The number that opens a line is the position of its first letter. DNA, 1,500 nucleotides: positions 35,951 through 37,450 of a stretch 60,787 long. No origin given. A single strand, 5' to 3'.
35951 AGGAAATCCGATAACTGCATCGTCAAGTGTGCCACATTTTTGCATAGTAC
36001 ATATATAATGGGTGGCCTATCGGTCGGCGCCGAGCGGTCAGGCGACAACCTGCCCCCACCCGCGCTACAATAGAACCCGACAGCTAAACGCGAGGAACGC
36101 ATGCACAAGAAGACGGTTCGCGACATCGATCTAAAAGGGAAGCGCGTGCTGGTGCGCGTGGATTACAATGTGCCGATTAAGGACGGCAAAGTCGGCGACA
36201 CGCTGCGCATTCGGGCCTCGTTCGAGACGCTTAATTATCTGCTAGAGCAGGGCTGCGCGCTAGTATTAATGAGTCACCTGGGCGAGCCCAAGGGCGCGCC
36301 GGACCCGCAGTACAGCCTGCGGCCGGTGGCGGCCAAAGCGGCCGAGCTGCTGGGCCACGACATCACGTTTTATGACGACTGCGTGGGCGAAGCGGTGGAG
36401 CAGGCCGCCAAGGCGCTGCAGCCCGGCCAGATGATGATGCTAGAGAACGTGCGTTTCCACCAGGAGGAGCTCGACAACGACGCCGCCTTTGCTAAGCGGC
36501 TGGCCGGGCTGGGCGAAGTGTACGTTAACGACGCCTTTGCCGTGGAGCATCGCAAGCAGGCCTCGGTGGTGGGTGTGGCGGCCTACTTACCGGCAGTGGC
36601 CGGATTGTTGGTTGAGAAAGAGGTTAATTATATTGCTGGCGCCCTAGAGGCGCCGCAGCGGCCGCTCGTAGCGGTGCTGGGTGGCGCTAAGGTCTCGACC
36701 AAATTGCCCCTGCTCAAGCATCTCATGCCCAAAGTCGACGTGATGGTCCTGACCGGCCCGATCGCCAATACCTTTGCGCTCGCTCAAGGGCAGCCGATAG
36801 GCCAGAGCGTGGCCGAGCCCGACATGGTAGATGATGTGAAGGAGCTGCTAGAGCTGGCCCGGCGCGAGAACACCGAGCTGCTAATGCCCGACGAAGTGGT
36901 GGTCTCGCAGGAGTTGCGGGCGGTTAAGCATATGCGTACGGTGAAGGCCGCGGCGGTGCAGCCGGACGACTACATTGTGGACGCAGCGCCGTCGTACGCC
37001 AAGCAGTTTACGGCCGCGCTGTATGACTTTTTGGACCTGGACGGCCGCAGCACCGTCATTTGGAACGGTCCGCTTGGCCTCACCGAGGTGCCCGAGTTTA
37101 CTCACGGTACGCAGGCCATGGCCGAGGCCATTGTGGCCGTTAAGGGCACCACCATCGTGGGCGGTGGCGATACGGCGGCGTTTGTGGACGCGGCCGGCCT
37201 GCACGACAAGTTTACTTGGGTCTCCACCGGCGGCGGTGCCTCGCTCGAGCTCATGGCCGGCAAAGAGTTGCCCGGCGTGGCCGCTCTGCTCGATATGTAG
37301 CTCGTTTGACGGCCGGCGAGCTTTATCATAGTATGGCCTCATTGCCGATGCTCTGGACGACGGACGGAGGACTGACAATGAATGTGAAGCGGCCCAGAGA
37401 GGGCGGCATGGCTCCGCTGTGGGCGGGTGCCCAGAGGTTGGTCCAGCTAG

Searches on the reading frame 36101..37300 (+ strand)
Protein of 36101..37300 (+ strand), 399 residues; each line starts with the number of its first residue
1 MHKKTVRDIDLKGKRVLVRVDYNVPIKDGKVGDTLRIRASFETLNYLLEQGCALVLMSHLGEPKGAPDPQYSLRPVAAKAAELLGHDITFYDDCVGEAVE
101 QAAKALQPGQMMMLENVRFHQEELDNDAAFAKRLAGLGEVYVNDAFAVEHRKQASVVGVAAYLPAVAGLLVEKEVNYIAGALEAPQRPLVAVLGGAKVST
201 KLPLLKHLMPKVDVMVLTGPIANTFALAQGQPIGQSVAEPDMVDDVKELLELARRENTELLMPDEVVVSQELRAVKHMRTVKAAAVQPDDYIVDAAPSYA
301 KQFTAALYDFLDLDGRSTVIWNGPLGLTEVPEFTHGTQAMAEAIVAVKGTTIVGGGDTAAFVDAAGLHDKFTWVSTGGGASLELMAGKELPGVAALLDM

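Call 17: find_related_loci(query=window:36101-37300:+, collection=genome_contigs, flank=10000)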
Query window:36101-37300:+ (399 aa) in genome_contigs; peptide patterns used: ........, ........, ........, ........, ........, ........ (x = any residue, [..] = any of these).
83 stretches matched a pattern; 28 encode a relative of the query (tblastn E <= 1e-3); 28 distinct loci.
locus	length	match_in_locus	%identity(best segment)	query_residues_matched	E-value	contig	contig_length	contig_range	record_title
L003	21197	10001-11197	67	1-398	0e+0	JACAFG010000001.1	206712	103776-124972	MAG: Candidatus Saccharibacteria bacterium isolate G2_22 scaffold_8, whole genome shotgun sequence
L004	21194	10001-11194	64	1-398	4e-171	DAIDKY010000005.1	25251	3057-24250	MAG TPA_asm: bacterium isolate clean414 NODE_5_length_25251_cov_3.062207, whole genome shotgun sequence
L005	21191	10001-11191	63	1-398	7e-168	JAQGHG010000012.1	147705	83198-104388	MAG: Patescibacteria group bacterium isolate RYN_427 scaffold_2910433, whole genome shotgun sequence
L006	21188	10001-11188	69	3-398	0e+0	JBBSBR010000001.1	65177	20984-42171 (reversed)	MAG: Candidatus Saccharimonadia bacterium isolate La6_metabat2.164 La6_metabat2.164_K_486160_L_65177_cov_30.0919, whole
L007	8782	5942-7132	62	1-398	1e-159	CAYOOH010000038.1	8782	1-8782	MAG TPA_asm: uncultured Candidatus Saccharimonadales bacterium isolate SRP200132_co1_41 genome assembly, contig: NODE_14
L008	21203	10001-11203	61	1-398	2e-158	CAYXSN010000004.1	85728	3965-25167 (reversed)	MAG TPA_asm: uncultured Candidatus Saccharimonadales bacterium isolate SRP133034_co1_262 genome assembly, contig: NODE_1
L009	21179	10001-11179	57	1-398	3e-147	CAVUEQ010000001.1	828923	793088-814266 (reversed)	MAG: uncultured bacterium isolate MFD04944.bin.2.55 genome assembly, contig: contig_29178, whole genome shotgun sequence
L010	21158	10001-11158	56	4-396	6e-139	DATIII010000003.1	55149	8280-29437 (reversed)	MAG TPA_asm: Candidatus Saccharimonadales bacterium isolate SMAG_U15661 k141_206372, whole genome shotgun sequence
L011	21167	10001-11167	56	1-396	4e-138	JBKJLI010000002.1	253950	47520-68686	MAG: Candidatus Saccharimonadia bacterium isolate ant_bin.277 S1Ck117_1253219_flag_0_multi_19.9985_len_253950, whole gen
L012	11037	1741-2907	54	1-396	4e-134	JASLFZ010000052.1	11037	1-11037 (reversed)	MAG: Candidatus Saccharimonadales bacterium isolate SHSU.bins.393 k141_16018703, whole genome shotgun sequence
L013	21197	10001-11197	60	1-398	6e-155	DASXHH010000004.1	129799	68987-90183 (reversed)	MAG TPA_asm: Candidatus Saccharimonadia bacterium isolate SMAG_U5188 k141_1941951, whole genome shotgun sequence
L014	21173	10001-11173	52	1-398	2e-124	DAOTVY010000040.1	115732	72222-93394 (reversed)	MAG TPA_asm: Chloroflexia bacterium isolate H111_92 k127_114088, whole genome shotgun sequence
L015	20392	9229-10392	49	1-398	7e-120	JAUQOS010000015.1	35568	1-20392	MAG: Armatimonadota bacterium isolate BF2.bins.106.201808 NODE_647_length_35568_cov_58.652690, whole genome shotgun sequ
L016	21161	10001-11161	48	1-398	4e-118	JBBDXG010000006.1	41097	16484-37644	MAG: Fimbriimonadaceae bacterium isolate LejiaD_64_17 Lejia_D_1578_length_41097_cov_9, whole genome shotgun sequence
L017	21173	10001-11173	47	1-396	2e-111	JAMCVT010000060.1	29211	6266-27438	MAG: Actinomycetota bacterium isolate FK_Sedi_B_Bin.80 NODE_4908_length_29211_cov_9.99618, whole genome shotgun sequence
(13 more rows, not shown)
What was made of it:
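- The closest pgk relatives are Saccharimonadia metagenome-assembled genomes (call 17).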
